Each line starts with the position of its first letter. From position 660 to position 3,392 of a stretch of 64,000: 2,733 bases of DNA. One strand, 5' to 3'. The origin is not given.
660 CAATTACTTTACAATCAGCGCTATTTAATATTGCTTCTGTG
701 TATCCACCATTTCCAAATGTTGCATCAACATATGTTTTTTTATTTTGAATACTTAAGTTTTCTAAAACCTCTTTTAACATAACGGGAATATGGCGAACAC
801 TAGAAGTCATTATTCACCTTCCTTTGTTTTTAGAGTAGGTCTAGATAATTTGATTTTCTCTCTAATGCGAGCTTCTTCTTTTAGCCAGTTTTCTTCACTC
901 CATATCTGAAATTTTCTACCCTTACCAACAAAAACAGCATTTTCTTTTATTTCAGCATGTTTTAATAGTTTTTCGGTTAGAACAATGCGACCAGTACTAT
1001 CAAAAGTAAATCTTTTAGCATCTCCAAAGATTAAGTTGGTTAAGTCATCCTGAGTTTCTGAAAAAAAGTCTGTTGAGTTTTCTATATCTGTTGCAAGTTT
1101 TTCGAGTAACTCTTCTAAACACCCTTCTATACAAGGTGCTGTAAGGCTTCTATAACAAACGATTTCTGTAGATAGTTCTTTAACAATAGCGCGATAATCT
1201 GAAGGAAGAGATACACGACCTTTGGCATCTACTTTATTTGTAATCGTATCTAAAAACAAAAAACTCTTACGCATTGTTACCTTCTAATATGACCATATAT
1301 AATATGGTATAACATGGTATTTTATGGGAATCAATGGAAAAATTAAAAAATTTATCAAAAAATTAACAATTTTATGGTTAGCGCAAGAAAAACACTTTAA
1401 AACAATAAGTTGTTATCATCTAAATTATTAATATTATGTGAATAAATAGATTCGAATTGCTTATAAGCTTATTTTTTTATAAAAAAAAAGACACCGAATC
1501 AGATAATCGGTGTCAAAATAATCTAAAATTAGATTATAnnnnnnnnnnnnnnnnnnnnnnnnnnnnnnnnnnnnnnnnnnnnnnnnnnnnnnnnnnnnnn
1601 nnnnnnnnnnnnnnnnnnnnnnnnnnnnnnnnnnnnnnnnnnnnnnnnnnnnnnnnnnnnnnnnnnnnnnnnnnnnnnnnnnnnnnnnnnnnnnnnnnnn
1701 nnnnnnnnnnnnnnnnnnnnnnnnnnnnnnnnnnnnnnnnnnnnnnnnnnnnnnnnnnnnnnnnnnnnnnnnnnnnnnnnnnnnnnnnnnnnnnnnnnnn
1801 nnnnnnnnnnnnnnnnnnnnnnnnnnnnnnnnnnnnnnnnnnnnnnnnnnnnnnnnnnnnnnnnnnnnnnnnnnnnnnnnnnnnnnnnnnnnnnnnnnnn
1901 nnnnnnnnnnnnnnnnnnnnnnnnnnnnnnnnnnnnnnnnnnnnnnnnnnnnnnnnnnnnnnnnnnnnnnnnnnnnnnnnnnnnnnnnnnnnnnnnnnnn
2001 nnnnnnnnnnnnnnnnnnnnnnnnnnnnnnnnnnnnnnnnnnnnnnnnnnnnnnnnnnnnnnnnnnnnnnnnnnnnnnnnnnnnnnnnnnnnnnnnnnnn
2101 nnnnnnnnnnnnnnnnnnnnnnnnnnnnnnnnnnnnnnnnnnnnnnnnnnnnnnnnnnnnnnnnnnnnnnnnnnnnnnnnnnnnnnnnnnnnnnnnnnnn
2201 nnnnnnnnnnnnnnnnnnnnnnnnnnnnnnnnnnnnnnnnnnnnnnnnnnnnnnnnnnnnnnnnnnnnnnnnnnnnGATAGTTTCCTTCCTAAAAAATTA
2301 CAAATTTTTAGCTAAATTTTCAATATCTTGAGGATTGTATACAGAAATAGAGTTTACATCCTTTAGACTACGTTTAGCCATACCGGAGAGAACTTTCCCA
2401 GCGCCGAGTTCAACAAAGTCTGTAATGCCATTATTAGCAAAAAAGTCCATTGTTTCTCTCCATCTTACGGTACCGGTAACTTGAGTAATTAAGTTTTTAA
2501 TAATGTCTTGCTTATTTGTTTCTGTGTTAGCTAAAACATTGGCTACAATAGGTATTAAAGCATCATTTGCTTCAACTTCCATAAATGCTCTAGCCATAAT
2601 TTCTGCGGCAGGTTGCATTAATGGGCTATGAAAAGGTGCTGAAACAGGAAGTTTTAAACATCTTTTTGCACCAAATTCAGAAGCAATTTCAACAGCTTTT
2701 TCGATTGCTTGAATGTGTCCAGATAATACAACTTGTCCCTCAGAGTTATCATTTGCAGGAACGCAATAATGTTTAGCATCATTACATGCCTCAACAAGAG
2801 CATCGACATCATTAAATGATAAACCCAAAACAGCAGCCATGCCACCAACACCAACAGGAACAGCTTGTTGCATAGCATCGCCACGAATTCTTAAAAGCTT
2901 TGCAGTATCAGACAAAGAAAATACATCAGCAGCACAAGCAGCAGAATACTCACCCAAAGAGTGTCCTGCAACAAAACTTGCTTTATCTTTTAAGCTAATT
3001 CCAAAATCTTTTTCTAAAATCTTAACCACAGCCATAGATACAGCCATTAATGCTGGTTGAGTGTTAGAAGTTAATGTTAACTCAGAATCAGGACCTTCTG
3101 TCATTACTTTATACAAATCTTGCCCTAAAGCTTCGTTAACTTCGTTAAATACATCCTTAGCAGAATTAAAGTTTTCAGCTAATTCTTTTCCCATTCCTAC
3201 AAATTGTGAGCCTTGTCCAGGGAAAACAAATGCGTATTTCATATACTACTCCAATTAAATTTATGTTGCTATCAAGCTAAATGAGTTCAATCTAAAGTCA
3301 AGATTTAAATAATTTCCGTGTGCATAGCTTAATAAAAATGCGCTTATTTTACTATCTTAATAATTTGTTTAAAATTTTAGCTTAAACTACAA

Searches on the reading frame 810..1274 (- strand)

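Call 60: search_protein_families(library=pfam, proteins=[window:810-1274:-], max_evalue=0.0001)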
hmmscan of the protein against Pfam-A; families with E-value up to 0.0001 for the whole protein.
window:810-1274:- (154 aa): 1 family
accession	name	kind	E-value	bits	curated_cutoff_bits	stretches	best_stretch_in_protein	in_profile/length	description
PF02381.23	MraZ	-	8.9e-18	64.5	23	1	82-138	1-57/72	MraZ protein, putative antitoxin-like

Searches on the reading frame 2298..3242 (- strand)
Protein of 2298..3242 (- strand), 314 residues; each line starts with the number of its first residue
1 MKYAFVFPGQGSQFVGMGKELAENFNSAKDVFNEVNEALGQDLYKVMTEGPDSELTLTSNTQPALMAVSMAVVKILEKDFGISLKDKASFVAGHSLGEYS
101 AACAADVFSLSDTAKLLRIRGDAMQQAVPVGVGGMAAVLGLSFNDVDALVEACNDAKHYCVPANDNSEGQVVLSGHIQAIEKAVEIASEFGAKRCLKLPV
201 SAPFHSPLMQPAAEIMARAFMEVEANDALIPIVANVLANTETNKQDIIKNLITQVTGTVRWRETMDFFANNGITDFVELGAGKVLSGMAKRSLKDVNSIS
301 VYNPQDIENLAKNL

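Call 60: search_protein_families(library=pfam, proteins=[window:2298-3242:-], max_evalue=0.0001)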
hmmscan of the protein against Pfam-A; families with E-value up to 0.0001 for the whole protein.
window:2298-3242:- (314 aa): 1 family
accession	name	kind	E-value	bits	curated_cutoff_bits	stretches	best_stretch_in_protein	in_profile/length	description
PF00698.26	Acyl_transf_1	-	2.1e-34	119.9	32.7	1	5-301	2-287/319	Acyl transferase domain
